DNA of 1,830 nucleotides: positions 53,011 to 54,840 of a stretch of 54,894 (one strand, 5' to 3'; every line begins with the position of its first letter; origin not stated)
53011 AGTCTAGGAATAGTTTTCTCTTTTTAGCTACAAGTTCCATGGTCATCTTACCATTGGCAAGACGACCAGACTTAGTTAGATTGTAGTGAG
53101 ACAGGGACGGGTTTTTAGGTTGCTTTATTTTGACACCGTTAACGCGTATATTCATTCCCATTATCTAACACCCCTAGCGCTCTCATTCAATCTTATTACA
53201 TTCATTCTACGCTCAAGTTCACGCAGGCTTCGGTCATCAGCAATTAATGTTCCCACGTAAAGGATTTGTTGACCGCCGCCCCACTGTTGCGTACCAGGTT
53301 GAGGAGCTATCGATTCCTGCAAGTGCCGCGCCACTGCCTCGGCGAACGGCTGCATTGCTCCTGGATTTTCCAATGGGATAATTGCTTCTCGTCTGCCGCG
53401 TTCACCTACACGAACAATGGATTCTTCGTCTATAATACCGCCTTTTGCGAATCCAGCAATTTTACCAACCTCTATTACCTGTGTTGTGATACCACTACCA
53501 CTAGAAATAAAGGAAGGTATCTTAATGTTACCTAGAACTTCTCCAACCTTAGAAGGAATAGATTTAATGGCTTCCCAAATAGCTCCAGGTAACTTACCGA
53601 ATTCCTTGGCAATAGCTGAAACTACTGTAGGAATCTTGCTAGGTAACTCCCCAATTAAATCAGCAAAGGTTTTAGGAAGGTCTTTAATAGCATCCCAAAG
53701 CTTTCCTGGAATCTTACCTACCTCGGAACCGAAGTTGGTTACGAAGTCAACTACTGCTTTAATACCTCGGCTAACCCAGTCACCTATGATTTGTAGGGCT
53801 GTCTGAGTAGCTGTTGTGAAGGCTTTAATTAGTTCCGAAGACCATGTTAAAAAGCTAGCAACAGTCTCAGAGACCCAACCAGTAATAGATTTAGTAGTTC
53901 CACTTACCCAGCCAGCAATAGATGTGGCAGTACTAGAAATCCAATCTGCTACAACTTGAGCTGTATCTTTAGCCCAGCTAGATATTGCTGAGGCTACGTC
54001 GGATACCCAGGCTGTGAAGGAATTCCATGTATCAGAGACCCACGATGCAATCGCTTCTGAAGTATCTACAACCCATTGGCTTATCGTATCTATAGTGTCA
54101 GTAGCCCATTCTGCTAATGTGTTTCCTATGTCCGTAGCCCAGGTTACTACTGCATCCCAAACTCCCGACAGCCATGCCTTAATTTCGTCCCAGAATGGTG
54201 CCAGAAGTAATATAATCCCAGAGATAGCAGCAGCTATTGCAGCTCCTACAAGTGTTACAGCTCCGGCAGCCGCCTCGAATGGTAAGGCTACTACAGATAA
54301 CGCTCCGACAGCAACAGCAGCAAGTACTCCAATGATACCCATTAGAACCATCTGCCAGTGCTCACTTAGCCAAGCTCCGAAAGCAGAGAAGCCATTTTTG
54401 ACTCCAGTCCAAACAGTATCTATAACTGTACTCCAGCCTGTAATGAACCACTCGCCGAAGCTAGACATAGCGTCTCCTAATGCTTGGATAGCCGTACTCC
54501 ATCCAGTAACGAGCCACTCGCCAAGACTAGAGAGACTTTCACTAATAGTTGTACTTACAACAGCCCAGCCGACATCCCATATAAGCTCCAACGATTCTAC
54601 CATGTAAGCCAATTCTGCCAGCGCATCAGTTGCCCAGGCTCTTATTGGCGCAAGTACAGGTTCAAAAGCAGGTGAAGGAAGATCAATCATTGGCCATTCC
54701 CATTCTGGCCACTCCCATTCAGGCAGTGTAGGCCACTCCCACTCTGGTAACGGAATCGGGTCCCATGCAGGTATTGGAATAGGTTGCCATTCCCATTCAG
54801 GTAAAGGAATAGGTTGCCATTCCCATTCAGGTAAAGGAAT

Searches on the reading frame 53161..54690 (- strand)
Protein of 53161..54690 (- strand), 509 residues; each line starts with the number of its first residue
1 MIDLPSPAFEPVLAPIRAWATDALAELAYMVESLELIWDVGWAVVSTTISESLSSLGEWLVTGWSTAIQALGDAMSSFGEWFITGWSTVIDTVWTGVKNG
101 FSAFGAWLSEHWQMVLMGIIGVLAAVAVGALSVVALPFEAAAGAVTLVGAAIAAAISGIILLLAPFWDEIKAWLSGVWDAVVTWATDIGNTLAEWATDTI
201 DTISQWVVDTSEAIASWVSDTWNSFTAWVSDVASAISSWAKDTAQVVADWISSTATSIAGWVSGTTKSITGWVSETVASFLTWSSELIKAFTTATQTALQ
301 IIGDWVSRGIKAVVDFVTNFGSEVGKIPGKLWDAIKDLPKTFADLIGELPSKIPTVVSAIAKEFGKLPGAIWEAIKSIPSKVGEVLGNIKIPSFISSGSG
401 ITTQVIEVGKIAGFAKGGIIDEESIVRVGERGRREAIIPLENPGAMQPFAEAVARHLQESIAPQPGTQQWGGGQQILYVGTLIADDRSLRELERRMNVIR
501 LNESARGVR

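Call 23: search_protein_families(library=phrogs, proteins=[window:53161-54690:-], max_evalue=0.00001)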
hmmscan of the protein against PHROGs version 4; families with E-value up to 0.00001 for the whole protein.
window:53161-54690:- (509 aa): 14 families
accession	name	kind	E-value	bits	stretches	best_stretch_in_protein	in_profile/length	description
phrog_1535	-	tail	7.1e-27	95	1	28-469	690-1114/1152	tail length tape measure protein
phrog_167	-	tail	5.3e-17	61.9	2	407-455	1406-1457/1555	tail length tape measure protein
phrog_4070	-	tail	3.7e-12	46.2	1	31-265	139-368/989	tail length tape measure protein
phrog_5493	-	tail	1e-11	45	1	22-407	559-940/1102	tail length tape measure protein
phrog_1204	-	tail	8.9e-11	41.4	1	62-339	715-939/1483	tail protein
phrog_1272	-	tail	2.9e-10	39.5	1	118-385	612-903/1606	tail length tape measure protein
phrog_17020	-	unknown function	3.6e-10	40.6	0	143-453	21-298/353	-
phrog_4200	-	tail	5.3e-10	39.4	1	42-417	277-611/732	tail length tape measure protein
phrog_58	-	tail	8.4e-10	38.6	1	116-419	603-983/1544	tail length tape measure protein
phrog_991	-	tail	1e-08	34.2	1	46-434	550-869/1966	tail length tape measure protein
phrog_305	-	tail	3.7e-08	33.5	1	250-380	554-666/1001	tail length tape measure protein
phrog_5448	-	tail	1.6e-06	26.3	0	35-306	1734-1954/3103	tail length tape measure protein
phrog_4197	-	tail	2.8e-06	26.3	1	276-427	1012-1173/1783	tail length tape measure protein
phrog_4372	-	tail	8.6e-06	24.4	0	117-403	1067-1347/1681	tail length tape measure protein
